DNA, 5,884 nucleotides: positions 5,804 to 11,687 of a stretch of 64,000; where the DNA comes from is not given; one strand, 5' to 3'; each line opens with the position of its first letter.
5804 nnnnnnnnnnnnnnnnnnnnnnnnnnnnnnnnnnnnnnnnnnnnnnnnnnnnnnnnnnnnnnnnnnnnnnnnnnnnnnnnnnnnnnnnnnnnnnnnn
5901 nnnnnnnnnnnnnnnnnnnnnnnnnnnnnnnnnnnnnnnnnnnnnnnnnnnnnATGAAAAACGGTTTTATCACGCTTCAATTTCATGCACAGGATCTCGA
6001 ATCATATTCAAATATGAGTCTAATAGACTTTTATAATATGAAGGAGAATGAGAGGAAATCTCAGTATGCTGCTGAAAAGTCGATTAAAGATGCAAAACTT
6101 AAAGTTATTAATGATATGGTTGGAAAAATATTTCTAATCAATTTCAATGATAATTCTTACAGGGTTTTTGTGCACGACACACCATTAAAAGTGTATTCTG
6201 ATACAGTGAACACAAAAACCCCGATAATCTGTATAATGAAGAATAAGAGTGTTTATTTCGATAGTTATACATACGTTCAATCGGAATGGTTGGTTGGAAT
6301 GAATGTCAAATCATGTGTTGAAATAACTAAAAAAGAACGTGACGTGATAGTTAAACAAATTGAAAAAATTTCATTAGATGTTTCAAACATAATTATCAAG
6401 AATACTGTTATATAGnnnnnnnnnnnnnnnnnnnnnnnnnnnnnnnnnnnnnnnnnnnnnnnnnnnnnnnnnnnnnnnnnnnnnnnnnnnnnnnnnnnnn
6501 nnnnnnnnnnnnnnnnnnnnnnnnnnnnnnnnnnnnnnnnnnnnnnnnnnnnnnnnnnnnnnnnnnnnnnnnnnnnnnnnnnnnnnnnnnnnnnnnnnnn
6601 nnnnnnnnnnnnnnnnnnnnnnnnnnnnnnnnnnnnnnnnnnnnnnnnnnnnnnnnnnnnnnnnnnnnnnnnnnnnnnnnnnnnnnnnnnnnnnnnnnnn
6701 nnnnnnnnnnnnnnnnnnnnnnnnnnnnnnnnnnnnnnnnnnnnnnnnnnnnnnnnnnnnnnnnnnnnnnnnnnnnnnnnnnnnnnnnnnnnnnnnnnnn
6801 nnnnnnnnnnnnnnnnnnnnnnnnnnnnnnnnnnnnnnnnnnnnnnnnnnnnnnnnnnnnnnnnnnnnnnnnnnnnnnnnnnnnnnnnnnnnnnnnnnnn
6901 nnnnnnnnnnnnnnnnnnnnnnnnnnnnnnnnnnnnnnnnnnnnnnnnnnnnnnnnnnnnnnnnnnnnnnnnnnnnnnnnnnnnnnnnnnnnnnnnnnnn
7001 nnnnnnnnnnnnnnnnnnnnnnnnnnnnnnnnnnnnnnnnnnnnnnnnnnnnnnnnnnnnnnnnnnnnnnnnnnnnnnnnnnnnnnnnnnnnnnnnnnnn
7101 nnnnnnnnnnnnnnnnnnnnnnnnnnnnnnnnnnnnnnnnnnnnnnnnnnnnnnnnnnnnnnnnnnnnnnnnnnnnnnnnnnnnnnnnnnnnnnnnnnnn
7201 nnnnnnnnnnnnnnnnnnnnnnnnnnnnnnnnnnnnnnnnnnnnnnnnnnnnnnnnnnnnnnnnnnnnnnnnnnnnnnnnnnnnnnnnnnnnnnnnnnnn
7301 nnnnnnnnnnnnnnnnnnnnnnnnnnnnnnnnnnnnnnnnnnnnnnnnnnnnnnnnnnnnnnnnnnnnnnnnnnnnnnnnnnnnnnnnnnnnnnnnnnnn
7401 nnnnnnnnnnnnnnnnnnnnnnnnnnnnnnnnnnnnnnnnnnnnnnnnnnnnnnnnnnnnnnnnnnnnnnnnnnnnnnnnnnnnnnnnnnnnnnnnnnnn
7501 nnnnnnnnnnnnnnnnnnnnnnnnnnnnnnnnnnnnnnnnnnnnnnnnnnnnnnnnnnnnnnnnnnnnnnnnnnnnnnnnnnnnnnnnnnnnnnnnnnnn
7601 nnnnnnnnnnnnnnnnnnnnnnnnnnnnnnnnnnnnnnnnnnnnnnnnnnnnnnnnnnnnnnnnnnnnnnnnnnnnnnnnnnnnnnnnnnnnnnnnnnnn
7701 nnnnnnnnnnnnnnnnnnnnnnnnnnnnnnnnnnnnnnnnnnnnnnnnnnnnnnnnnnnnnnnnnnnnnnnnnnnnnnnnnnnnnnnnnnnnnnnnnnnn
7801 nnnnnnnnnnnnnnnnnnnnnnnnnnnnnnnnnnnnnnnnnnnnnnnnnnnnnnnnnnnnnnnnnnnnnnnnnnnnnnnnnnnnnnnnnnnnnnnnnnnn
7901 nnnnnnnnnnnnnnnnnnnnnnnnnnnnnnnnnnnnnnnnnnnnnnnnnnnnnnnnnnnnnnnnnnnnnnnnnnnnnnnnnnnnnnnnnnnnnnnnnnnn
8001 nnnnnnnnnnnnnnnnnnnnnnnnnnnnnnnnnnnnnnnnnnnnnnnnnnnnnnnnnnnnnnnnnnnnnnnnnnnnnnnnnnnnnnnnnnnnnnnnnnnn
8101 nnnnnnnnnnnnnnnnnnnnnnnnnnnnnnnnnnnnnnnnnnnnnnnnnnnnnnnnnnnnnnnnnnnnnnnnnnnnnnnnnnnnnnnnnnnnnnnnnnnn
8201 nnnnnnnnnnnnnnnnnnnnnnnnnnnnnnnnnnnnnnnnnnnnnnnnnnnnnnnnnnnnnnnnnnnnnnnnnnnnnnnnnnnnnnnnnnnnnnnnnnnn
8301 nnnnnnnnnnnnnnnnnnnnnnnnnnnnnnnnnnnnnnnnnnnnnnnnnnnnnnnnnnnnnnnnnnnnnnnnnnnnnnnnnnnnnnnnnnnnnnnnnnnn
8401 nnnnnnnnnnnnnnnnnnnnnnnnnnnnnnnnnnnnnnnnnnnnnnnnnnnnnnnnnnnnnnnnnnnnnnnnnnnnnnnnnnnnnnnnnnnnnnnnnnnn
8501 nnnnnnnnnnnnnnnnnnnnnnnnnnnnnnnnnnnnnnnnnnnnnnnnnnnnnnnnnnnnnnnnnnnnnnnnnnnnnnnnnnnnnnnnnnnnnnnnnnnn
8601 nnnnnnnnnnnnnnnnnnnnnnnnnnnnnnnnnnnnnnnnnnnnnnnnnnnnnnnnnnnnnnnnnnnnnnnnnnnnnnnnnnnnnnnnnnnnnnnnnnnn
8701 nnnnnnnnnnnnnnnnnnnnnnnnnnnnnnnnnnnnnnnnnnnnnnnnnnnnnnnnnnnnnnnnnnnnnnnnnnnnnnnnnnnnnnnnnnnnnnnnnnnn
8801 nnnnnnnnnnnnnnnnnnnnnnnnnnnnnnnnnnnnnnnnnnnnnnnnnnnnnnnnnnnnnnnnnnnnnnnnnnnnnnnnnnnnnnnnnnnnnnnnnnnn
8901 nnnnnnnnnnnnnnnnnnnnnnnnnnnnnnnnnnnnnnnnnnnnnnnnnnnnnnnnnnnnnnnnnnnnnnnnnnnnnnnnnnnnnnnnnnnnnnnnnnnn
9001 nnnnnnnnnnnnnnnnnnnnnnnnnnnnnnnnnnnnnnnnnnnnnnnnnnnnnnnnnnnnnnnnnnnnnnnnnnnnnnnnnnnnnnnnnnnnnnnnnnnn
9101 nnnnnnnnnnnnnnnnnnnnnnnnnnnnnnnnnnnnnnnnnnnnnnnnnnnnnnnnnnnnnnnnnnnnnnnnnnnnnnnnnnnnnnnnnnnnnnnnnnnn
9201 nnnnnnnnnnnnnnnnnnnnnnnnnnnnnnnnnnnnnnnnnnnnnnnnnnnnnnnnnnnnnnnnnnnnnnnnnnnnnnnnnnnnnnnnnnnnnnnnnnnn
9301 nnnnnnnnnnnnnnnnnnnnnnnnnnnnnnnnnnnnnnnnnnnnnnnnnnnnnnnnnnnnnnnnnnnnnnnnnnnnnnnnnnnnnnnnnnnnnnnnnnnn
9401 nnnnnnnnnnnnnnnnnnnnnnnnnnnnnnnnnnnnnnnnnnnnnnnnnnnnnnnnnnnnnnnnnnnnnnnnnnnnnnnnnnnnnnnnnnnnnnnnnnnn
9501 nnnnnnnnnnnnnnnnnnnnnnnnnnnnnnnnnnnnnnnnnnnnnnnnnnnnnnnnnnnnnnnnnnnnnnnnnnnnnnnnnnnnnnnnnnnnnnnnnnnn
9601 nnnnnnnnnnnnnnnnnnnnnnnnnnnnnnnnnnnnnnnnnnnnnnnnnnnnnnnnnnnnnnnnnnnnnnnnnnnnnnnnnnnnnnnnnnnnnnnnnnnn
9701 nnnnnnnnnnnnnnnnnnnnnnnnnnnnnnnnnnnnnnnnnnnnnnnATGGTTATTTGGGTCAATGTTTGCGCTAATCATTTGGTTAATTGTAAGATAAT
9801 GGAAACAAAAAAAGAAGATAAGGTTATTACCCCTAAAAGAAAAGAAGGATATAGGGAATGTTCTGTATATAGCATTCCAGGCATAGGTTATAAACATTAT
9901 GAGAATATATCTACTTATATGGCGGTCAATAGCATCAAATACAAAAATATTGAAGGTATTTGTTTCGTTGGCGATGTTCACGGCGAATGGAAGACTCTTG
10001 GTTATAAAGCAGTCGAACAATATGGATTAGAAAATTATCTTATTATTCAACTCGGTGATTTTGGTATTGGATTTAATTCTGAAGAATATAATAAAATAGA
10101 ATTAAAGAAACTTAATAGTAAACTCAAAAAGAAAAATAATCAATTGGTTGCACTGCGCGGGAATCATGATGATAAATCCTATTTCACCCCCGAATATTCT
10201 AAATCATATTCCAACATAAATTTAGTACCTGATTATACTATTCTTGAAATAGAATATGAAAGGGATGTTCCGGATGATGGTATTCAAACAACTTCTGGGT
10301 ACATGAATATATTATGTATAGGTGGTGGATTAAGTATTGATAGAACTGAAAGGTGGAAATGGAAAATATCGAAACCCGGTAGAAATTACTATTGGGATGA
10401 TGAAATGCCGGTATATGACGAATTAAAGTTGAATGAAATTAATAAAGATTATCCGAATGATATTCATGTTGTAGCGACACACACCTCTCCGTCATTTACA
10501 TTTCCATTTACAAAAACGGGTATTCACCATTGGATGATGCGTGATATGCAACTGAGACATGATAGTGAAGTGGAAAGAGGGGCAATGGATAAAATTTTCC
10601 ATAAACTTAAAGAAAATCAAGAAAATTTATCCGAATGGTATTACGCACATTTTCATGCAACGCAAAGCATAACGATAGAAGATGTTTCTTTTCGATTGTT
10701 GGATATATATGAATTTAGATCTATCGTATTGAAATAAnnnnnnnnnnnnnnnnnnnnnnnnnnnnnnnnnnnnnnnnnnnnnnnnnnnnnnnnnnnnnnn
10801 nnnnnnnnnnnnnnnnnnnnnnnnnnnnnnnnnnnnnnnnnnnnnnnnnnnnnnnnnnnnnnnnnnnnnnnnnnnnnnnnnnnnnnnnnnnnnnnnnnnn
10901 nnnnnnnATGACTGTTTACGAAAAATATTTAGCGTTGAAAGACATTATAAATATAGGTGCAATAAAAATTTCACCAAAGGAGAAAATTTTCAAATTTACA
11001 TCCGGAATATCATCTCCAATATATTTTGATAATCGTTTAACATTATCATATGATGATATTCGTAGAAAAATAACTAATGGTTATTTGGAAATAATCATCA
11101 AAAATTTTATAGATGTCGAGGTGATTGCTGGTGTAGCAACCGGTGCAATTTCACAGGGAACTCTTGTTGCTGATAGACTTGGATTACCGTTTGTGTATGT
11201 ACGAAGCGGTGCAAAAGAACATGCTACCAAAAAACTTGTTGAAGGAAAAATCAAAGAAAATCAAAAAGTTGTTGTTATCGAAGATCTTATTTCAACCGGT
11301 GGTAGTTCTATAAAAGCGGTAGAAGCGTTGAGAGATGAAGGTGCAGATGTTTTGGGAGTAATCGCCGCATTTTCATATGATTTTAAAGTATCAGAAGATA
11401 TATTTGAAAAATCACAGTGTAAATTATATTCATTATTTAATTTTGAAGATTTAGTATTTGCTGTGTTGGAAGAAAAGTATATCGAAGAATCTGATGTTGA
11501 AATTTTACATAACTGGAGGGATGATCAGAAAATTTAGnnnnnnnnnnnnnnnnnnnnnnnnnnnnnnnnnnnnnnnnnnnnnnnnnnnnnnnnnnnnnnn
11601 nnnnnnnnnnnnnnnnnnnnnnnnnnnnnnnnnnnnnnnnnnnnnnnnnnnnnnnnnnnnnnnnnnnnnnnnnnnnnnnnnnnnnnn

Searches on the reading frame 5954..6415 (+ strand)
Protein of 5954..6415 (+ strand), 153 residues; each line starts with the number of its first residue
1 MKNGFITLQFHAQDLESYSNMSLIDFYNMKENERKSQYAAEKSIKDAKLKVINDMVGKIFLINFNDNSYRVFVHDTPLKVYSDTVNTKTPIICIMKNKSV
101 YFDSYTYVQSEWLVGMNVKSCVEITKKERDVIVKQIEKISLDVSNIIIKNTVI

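Call 15: search_protein_families(library=pfam, proteins=[window:5954-6415:+], max_evalue=0.01)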
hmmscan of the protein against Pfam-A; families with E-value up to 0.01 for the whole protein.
window:5954-6415:+ (153 aa): 1 family
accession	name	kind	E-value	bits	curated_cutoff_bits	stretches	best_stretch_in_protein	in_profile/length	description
PF06338.17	ComK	-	0.0099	16.1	22.3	0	85-151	68-136/152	ComK protein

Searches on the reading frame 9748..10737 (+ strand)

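Call 15: search_protein_families(library=pfam, proteins=[window:9748-10737:+], max_evalue=0.01)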
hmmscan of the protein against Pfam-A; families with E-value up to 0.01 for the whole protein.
window:9748-10737:+ (329 aa): 1 family
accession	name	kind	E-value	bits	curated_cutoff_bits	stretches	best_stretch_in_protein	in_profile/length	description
PF00149.33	Metallophos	-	2.4e-11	44.9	21.5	1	71-259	3-162/191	Calcineurin-like phosphoesterase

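Call 43: search_protein_families(library=ncbifam, proteins=[window:9748-10737:+], max_evalue=0.01)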
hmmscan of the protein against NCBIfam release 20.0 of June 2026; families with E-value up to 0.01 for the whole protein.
window:9748-10737:+ (329 aa): 0 families

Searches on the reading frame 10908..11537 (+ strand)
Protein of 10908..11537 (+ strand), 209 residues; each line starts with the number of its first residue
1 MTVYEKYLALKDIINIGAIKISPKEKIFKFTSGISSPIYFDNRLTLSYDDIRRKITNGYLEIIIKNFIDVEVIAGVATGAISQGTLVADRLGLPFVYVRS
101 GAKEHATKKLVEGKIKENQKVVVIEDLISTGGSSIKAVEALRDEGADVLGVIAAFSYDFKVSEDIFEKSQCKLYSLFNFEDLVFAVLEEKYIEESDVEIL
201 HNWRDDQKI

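Call 15: search_protein_families(library=pfam, proteins=[window:10908-11537:+], max_evalue=0.01)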
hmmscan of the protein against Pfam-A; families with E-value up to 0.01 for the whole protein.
window:10908-11537:+ (209 aa): 2 families
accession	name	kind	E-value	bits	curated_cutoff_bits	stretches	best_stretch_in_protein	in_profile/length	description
PF00156.33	Pribosyltran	-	4.1e-12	46.1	26.3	1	54-155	13-124/158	Phosphoribosyl transferase domain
PF14681.12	UPRTase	-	0.0019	18.2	27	1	112-151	115-153/206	Uracil phosphoribosyltransferase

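Call 43: search_protein_families(library=ncbifam, proteins=[window:10908-11537:+], max_evalue=0.01)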
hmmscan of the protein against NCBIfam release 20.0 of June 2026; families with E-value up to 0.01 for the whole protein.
window:10908-11537:+ (209 aa): 30 families (the best 25 are shown)
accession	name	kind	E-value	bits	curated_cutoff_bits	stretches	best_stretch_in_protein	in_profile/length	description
TIGR00336.1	pyrE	equivalog_domain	4.5e-38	130.7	106.8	1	17-182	7-173/173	orotate phosphoribosyltransferase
NF001729.0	PRK00455.1-3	equivalog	9.2e-38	129.9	245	1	12-201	19-210/231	orotate phosphoribosyltransferase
NF010382.0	PRK13809.1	equivalog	2.6e-20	72.7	208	1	9-202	13-201/210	orotate phosphoribosyltransferase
NF004034.0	PRK05500.1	equivalog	3.3e-19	68.8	656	1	28-201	305-475/478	bifunctional orotidine-5'-phosphate decarboxylase/orotate phosphoribosyltransferase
TIGR01367.1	pyrE_Therm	equivalog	2.7e-17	63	150.25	1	25-155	14-142/187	orotate phosphoribosyltransferase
TIGR01251.1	ribP_PPkin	subfamily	3.5e-08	32.7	113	1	72-153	162-245/309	ribose-phosphate diphosphokinase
NF002635.0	PRK02304.1-4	subfamily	3.7e-08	33.1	146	1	107-157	104-154/188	adenine phosphoribosyltransferase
NF002620.0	PRK02277.1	subfamily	4.1e-08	33.1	115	1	55-152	72-175/201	orotate phosphoribosyltransferase-like protein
NF002634.0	PRK02304.1-3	equivalog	5e-08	32.8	170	1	107-180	107-180/182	adenine phosphoribosyltransferase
NF002095.0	PRK00934.1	equivalog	7.4e-08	31.9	296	1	65-153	151-240/287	ribose-phosphate diphosphokinase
NF002636.0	PRK02304.1-5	equivalog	1.5e-07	31.1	125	1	66-156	52-155/176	adenine phosphoribosyltransferase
NF005592.0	PRK07322.1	subfamily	6e-07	29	143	1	117-158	119-160/180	adenine phosphoribosyltransferase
NF040646.1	HPT_Archaea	equivalog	7.7e-07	28.9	200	1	107-155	103-151/184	hypoxanthine/guanine phosphoribosyltransferase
NF009211.0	PRK12560.1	equivalog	9.8e-07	28.7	188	1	113-179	109-176/187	adenine phosphoribosyltransferase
TIGR01090.1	apt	equivalog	1.9e-06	28.1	185.85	1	88-156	65-147/169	adenine phosphoribosyltransferase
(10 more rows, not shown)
